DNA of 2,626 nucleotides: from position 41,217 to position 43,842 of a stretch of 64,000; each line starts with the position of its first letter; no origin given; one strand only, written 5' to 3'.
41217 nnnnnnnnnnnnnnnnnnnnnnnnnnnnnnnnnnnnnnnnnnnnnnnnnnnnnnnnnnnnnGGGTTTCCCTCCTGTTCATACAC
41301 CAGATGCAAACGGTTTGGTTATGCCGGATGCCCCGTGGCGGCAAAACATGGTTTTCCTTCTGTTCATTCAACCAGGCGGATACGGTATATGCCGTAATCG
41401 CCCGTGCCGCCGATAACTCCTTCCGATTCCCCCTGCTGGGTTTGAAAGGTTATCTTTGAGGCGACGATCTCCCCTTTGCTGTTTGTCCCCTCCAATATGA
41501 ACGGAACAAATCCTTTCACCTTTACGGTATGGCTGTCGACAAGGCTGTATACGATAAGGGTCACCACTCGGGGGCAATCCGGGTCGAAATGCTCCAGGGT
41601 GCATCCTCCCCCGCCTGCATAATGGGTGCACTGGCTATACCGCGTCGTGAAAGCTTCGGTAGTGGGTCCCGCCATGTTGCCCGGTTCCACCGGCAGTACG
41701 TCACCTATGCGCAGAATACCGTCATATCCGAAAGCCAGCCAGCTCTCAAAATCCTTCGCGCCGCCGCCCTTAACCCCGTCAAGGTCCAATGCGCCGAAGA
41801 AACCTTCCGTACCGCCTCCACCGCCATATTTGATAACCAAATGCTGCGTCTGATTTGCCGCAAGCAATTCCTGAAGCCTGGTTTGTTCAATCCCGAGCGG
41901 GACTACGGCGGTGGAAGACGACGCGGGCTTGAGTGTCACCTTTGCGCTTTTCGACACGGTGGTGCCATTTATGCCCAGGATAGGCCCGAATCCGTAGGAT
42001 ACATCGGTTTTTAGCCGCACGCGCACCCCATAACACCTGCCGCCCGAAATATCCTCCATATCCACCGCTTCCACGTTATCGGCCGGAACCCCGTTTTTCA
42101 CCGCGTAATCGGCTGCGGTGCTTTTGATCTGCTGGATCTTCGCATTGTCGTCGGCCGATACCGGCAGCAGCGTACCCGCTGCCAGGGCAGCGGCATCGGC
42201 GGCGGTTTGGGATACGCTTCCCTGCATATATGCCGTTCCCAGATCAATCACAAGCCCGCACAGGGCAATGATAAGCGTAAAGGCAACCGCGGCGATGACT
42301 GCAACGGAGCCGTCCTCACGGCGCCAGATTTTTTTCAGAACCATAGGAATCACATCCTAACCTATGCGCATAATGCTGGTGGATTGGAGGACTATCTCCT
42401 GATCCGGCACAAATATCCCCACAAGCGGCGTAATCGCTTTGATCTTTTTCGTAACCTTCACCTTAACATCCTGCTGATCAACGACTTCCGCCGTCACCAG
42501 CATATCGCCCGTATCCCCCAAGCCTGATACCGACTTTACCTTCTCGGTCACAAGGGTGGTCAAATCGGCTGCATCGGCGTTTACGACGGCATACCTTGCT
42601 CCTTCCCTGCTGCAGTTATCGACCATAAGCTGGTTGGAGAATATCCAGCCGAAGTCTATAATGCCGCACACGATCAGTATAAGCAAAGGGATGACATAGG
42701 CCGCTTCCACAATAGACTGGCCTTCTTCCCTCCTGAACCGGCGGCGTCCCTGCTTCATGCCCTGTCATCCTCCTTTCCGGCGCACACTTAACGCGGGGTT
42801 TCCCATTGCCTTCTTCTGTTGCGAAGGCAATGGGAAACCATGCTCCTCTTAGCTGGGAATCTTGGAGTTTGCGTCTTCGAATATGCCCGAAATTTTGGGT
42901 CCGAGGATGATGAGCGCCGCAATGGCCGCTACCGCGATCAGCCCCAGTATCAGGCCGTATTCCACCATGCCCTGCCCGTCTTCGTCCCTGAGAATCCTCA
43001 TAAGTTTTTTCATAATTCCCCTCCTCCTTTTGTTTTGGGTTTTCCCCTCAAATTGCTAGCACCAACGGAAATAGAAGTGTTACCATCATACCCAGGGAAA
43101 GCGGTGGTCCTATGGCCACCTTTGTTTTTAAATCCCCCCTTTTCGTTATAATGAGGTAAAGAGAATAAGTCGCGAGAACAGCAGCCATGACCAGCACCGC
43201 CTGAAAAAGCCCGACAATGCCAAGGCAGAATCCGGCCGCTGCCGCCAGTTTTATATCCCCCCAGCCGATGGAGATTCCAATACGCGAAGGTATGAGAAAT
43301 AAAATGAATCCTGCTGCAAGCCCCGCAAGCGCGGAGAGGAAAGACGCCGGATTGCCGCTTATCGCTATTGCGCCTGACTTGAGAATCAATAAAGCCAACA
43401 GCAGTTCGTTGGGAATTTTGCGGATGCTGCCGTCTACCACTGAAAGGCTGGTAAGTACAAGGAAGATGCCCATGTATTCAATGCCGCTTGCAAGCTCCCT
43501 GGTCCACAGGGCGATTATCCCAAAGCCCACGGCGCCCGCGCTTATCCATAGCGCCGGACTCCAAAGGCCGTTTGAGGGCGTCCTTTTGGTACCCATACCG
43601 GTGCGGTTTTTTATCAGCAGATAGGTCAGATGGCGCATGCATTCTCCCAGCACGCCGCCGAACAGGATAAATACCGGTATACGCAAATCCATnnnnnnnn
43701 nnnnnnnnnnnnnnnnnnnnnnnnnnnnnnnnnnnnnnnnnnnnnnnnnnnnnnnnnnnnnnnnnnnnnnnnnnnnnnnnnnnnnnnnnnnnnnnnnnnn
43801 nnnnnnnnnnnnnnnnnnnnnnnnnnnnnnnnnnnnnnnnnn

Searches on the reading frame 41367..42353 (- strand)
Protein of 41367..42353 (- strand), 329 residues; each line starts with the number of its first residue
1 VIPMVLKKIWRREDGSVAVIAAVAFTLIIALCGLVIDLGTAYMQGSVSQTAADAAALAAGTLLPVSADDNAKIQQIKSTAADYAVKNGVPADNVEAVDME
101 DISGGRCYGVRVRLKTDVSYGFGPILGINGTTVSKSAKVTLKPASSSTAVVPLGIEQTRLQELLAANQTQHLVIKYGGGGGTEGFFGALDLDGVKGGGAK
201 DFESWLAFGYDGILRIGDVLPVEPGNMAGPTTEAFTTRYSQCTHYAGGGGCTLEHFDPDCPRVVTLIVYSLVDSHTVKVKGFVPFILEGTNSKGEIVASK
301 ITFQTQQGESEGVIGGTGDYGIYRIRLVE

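Call 5: search_protein_families(library=pfam, proteins=[window:41367-42353:-], max_evalue=0.01)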
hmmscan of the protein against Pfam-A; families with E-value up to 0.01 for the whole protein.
window:41367-42353:- (329 aa): 1 family
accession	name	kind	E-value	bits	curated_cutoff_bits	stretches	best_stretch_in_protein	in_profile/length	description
PF13400.11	Tad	-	2.7e-07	31.2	22.3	1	15-60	1-45/47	Putative Flp pilus-assembly TadE/G-like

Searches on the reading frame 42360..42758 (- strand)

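Call 5: search_protein_families(library=pfam, proteins=[window:42360-42758:-], max_evalue=0.01)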
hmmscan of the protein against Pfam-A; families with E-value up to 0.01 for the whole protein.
window:42360-42758:- (133 aa): 1 family
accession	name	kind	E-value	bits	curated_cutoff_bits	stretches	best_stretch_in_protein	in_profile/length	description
PF07811.17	TadE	-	3e-14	53.3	22.9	1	13-55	1-43/43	TadE-like protein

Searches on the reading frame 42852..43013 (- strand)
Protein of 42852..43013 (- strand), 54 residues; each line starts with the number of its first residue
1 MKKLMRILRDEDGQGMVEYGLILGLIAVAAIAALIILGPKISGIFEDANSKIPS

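Call 5: search_protein_families(library=pfam, proteins=[window:42852-43013:-], max_evalue=0.01)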
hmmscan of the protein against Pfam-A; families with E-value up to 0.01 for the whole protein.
window:42852-43013:- (54 aa): 1 family
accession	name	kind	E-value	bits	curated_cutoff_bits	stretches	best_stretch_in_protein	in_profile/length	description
PF04964.19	Flp_Fap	-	2.3e-08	34.2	32.2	1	8-48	2-42/46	Flp/Fap pilin component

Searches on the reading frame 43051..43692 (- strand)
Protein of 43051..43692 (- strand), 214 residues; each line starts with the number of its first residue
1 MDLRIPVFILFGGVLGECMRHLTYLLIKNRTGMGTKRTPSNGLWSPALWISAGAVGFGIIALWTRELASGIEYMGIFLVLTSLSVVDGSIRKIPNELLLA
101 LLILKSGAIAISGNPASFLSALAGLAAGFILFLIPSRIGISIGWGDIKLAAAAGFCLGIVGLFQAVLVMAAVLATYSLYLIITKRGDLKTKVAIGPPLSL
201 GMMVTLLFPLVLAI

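Call 5: search_protein_families(library=pfam, proteins=[window:43051-43692:-], max_evalue=0.01)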
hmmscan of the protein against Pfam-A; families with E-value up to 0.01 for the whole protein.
window:43051-43692:- (214 aa): 1 family
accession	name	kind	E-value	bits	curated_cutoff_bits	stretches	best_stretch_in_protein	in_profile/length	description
PF01478.23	Peptidase_A24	-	3e-11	44.1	26.5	1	76-176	3-102/104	Type IV leader peptidase family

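Call 9: find_encoding_contigs(protein=window:43051-43692:-, flank=3000, max_places=6)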
Protein window:43051-43692:- (214 aa): no gene with exactly this product is on record in the collection.

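Call 11: find_related_loci(query=window:43051-43692:-, collection=genome_contigs, flank=4000)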
Query window:43051-43692:- (214 aa) in genome_contigs; peptide patterns used: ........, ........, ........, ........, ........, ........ (x = any residue, [..] = any of these).
466 stretches matched a pattern; 3 encode a relative of the query (tblastn E <= 1e-3); 3 distinct loci.
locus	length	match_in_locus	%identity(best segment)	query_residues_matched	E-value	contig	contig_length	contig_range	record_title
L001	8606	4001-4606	54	12-213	3e-61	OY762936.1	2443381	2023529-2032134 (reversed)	MAG: Christensenellaceae bacterium isolate c6a5e122-909e-4aed-a635-5b19112204bb genome assembly, chromosome: 1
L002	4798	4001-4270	39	119-207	4e-9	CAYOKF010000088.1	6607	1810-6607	MAG TPA_asm: uncultured Dehalococcoidaceae bacterium isolate binchicken_co334_148 genome assembly, contig: NODE_22828_le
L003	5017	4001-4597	28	22-207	7e-9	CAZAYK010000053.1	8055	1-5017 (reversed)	MAG TPA_asm: uncultured Dehalococcoidaceae bacterium isolate binchicken_co19_651 genome assembly, contig: NODE_15637_len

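Call 13: find_related_loci(query=window:43051-43692:-, collection=metagenome_contigs, flank=4000)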
Query window:43051-43692:- (214 aa) in metagenome_contigs; peptide patterns used: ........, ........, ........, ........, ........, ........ (x = any residue, [..] = any of these).
600 stretches matched a pattern (row limit reached: there are more); 1 encode a relative of the query (tblastn E <= 1e-3); 1 distinct loci.
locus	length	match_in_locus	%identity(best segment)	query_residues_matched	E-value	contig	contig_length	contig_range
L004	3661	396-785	30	75-205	2e-7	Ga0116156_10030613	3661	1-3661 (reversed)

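Call 17: find_homologous_proteins(query=window:43051-43692:-, max_evalue=1e-10)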
Query window:43051-43692:- (214 aa): 64 proteins with E <= 1e-10 among 5635 candidates.
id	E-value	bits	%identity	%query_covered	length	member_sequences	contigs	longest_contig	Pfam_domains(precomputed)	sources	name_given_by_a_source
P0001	3.6e-123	427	97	100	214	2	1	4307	PF01478.24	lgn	-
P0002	6.1e-93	329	76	100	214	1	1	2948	PF01478.24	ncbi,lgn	ncbi:MAG: prepilin peptidase [Bacillota bacterium]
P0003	2.8e-70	255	63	100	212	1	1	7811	PF01478.24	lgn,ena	-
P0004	3.0e-70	254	62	100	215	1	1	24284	PF01478.24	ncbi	-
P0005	7.5e-70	253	62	98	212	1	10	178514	PF01478.24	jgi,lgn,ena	jgi:prepilin signal peptidase PulO-like enzyme (type II secretory pathway)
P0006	7.8e-69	250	62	98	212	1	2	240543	PF01478.24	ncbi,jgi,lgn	ncbi:MAG: prepilin peptidase [Christensenellales bacterium]|jgi:prepilin signal peptidase PulO-like 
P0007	1.1e-68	249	62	98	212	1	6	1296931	PF01478.24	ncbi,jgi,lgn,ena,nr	ncbi:MAG: hypothetical protein GXY11_05020 [Clostridiales bacterium]|jgi:prepilin signal peptidase P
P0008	1.5e-68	249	60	100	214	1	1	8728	PF01478.24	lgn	-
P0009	1.7e-68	249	62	98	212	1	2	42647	PF01478.24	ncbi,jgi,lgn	jgi:prepilin signal peptidase PulO-like enzyme (type II secretory pathway)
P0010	4.1e-68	247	61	98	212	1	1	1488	PF01478.24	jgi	jgi:prepilin signal peptidase PulO-like enzyme (type II secretory pathway)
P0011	9.0e-68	246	63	95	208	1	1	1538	PF01478.24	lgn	-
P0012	9.9e-68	246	62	99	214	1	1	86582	PF01478.24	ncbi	ncbi:MAG: prepilin peptidase [Christensenellales bacterium]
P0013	1.0e-67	246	61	98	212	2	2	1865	PF01478.24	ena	-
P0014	1.0e-67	246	59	100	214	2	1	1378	PF01478.24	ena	-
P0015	1.4e-67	246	62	100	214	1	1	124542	PF01478.24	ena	-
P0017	1.5e-64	236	58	100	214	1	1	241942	PF01478.24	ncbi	ncbi:MAG: prepilin peptidase [Eubacteriales bacterium]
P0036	5.9e-56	208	52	100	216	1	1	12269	PF01478.24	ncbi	-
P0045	1.2e-40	158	47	91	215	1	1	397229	PF01478.24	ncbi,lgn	-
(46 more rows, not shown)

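Call 18: find_encoding_contigs(protein=P0001, flank=2500, max_places=2)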
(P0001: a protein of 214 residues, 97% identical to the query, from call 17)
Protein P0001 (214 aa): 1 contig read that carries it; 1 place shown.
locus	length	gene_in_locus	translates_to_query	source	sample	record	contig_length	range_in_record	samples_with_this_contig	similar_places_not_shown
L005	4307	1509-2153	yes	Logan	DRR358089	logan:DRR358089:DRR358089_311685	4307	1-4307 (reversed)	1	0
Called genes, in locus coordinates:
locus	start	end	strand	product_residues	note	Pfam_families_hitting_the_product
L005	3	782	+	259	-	?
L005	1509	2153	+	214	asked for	PF01478:Peptidase_A24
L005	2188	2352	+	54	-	PF04964:Flp_Fap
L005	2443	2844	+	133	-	PF07811:TadE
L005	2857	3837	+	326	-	PF13400:Tad (weak)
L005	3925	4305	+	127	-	?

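Call 19: find_encoding_contigs(protein=P0002, flank=2500, max_places=2)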
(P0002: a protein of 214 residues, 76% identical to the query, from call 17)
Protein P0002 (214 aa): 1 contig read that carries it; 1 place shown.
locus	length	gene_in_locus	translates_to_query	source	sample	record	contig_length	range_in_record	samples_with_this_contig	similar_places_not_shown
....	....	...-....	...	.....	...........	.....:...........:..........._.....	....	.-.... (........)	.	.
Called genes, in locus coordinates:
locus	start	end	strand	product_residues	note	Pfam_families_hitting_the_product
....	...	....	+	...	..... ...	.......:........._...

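Call 20: find_encoding_contigs(protein=P0004, flank=2500, max_places=2)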
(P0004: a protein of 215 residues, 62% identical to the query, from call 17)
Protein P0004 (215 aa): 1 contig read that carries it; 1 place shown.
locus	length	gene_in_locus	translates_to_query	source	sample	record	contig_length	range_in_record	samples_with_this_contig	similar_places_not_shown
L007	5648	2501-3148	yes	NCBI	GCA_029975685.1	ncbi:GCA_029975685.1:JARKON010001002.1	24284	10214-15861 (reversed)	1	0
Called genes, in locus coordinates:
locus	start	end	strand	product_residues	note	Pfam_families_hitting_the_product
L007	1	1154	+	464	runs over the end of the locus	PF12229:PG_binding_4, PF04294:VanW, PF07501:G5 (weak)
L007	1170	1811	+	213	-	PF05239:PRC (faint)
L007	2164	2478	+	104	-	-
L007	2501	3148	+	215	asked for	PF01478:Peptidase_A24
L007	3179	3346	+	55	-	PF04964:Flp_Fap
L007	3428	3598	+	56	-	PF04964:Flp_Fap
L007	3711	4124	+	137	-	PF07811:TadE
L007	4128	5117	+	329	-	PF13400:Tad (weak)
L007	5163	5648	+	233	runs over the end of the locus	PF08666:SAF, PF16976:RcpC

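Call 21: find_encoding_contigs(protein=P0007, flank=2500, max_places=2)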
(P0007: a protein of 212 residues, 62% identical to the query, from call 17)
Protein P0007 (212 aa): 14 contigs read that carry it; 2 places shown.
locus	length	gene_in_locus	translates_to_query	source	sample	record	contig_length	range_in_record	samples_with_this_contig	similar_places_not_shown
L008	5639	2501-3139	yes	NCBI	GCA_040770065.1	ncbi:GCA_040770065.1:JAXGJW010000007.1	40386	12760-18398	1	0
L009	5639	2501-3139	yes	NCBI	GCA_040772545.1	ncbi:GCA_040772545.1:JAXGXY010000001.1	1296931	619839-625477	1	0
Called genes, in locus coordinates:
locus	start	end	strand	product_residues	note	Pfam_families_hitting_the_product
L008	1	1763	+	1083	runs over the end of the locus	PF00082:Peptidase_S8, PF09479:Flg_new, PF18998:Flg_new_2, PF00041:fn3 (faint)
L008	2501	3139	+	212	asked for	PF01478:Peptidase_A24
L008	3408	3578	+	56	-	PF04964:Flp_Fap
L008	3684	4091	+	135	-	-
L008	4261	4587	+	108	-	-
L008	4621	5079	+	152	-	-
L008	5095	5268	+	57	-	-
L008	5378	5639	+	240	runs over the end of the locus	PF16976:RcpC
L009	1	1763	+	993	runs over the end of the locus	PF00082:Peptidase_S8, PF09479:Flg_new, PF18998:Flg_new_2, PF00041:fn3 (faint), PF21910:GH85_C (faint)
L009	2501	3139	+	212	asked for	PF01478:Peptidase_A24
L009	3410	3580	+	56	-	PF04964:Flp_Fap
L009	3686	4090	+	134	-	PF07811:TadE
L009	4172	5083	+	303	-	PF13400:Tad (weak)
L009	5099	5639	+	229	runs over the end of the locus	PF08666:SAF, PF16976:RcpC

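Call 22: find_encoding_contigs(protein=P0012, flank=2500, max_places=2)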
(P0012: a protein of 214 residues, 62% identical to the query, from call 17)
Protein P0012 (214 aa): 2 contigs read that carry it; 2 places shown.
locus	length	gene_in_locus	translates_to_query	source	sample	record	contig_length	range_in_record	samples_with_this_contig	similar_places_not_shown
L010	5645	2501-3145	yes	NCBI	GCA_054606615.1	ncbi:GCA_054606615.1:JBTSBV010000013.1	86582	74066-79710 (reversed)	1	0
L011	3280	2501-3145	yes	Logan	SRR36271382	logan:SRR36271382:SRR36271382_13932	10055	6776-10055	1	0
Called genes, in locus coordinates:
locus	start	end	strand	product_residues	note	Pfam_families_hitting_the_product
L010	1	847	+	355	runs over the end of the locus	PF01408:GFO_IDH_MocA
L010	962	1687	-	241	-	PF20190:DUF6553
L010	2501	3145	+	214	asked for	PF01478:Peptidase_A24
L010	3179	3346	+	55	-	PF04964:Flp_Fap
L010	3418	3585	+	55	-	PF04964:Flp_Fap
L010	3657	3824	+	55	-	PF04964:Flp_Fap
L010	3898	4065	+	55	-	PF04964:Flp_Fap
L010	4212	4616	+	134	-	PF07811:TadE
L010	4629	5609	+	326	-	PF13400:Tad (weak)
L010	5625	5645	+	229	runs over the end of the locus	PF16976:RcpC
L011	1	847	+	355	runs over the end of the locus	PF01408:GFO_IDH_MocA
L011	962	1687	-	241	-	PF20190:DUF6553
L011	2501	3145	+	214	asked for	PF01478:Peptidase_A24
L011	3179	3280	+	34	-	?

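Call 23: find_encoding_contigs(protein=P0017, flank=2500, max_places=2)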
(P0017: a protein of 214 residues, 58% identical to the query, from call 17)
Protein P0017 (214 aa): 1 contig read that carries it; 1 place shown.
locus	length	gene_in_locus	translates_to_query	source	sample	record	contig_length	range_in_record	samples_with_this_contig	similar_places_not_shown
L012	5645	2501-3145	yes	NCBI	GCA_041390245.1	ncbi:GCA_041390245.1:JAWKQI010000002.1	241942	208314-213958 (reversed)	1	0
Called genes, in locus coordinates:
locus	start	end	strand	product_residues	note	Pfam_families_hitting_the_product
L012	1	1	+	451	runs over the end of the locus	PF00860:Xan_ur_permease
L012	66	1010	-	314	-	PF13539:Peptidase_M15_4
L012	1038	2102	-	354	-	-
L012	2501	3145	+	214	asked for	PF01478:Peptidase_A24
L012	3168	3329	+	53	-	PF04964:Flp_Fap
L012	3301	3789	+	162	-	PF07811:TadE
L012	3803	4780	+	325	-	PF13400:Tad (weak)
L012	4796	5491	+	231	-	PF08666:SAF, PF16976:RcpC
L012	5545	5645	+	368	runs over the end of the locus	PF00142:Fer4_NifH (weak), PF01656:CbiA, PF06564:CBP_BcsQ (faint), PF09140:MipZ, PF10609:ParA, PF13614:AAA_31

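Call 24: find_encoding_contigs(protein=P0015, flank=2500, max_places=2)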
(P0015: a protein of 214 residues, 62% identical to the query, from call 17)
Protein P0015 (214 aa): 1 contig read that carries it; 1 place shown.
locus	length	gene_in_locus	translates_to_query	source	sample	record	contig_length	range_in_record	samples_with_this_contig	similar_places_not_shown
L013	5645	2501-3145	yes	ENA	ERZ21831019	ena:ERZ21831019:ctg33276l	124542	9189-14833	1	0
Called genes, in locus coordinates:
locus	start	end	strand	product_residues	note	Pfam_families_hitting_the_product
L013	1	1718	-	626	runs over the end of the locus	PF02518:HATPase_c, PF13589:HATPase_c_3, PF00183:HSP90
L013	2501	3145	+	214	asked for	PF01478:Peptidase_A24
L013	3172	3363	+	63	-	PF04964:Flp_Fap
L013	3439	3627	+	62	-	PF04964:Flp_Fap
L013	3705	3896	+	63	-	PF04964:Flp_Fap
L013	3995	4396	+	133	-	PF07811:TadE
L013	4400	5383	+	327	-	PF13400:Tad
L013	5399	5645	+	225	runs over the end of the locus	PF08666:SAF (weak), PF16976:RcpC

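Call 25: find_encoding_contigs(protein=P0045, flank=2500, max_places=2)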
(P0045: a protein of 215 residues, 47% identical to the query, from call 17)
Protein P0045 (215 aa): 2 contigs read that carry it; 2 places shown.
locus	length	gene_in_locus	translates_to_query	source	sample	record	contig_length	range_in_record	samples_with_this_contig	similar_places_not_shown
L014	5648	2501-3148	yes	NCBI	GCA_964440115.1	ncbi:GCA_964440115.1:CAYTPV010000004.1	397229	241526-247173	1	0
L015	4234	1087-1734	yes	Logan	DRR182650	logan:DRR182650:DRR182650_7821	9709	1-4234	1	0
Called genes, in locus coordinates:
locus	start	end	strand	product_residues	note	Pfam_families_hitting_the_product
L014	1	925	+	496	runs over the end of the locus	PF00370:FGGY_N, PF02782:FGGY_C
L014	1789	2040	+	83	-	PF02643:DUF192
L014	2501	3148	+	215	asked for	PF01478:Peptidase_A24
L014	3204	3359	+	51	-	PF04964:Flp_Fap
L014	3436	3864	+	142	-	PF07811:TadE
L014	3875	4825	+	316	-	PF13400:Tad (weak)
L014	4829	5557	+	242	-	PF08666:SAF, PF16976:RcpC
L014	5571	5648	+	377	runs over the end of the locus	PF01656:CbiA, PF06564:CBP_BcsQ (faint), PF09140:MipZ (weak), PF10609:ParA, PF13614:AAA_31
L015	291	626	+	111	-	PF02643:DUF192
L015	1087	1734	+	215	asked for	PF01478:Peptidase_A24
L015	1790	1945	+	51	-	PF04964:Flp_Fap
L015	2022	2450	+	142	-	PF07811:TadE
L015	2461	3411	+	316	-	PF13400:Tad (weak)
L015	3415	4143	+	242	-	PF08666:SAF, PF16976:RcpC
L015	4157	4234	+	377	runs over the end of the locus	PF01656:CbiA, PF06564:CBP_BcsQ (faint), PF09140:MipZ (weak), PF10609:ParA, PF13614:AAA_31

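Call 59: find_encoding_contigs(protein=P0003, flank=1500, max_places=2)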
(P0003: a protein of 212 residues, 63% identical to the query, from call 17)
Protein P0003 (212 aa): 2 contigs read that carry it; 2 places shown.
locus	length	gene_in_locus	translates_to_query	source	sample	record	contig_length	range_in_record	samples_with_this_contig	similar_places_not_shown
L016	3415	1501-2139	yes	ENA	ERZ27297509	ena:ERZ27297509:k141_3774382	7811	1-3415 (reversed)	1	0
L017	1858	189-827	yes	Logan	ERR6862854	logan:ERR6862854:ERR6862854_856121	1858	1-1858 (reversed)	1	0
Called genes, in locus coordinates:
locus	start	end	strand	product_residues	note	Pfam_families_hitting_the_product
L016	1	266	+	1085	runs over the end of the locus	PF00082:Peptidase_S8, PF00041:fn3 (faint), PF09479:Flg_new, PF18998:Flg_new_2, PF21910:GH85_C (faint)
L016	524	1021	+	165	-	PF04138:GtrA_DPMS_TM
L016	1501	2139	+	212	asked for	PF01478:Peptidase_A24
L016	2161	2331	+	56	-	PF04964:Flp_Fap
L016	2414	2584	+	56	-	PF04964:Flp_Fap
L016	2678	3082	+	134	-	PF07811:TadE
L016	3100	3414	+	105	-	?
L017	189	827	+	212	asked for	PF01478:Peptidase_A24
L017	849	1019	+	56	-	PF04964:Flp_Fap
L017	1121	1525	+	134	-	PF07811:TadE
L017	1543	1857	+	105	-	?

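Call 60: find_encoding_contigs(protein=P0008, flank=1500, max_places=2)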
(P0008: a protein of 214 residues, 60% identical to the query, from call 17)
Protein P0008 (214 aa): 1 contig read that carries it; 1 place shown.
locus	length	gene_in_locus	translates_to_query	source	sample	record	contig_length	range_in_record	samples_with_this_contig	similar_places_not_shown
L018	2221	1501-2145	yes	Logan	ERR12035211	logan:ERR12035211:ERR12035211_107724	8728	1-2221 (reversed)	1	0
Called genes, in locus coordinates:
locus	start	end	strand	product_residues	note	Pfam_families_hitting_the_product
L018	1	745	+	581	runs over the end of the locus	PF00012:HSP70, PF06723:MreB_Mbl, PF00012:HSP70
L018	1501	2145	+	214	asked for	PF01478:Peptidase_A24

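Call 61: find_encoding_contigs(protein=P0036, flank=1500, max_places=2)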
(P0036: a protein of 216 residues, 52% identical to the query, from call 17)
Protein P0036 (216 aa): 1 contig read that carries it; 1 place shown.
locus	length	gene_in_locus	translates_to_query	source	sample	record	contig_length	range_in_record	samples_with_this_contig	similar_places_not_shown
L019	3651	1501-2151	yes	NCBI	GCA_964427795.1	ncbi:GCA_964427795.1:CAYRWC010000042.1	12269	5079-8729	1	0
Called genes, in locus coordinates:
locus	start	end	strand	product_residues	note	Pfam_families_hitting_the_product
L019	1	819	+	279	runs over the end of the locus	PF00583:Acetyltransf_1, PF13527:Acetyltransf_9, PF13673:Acetyltransf_10 (weak), PF13508:Acetyltransf_7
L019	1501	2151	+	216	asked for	PF01478:Peptidase_A24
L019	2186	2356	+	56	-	PF04964:Flp_Fap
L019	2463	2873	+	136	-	PF07811:TadE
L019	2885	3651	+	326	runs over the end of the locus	PF07811:TadE (weak), PF13400:Tad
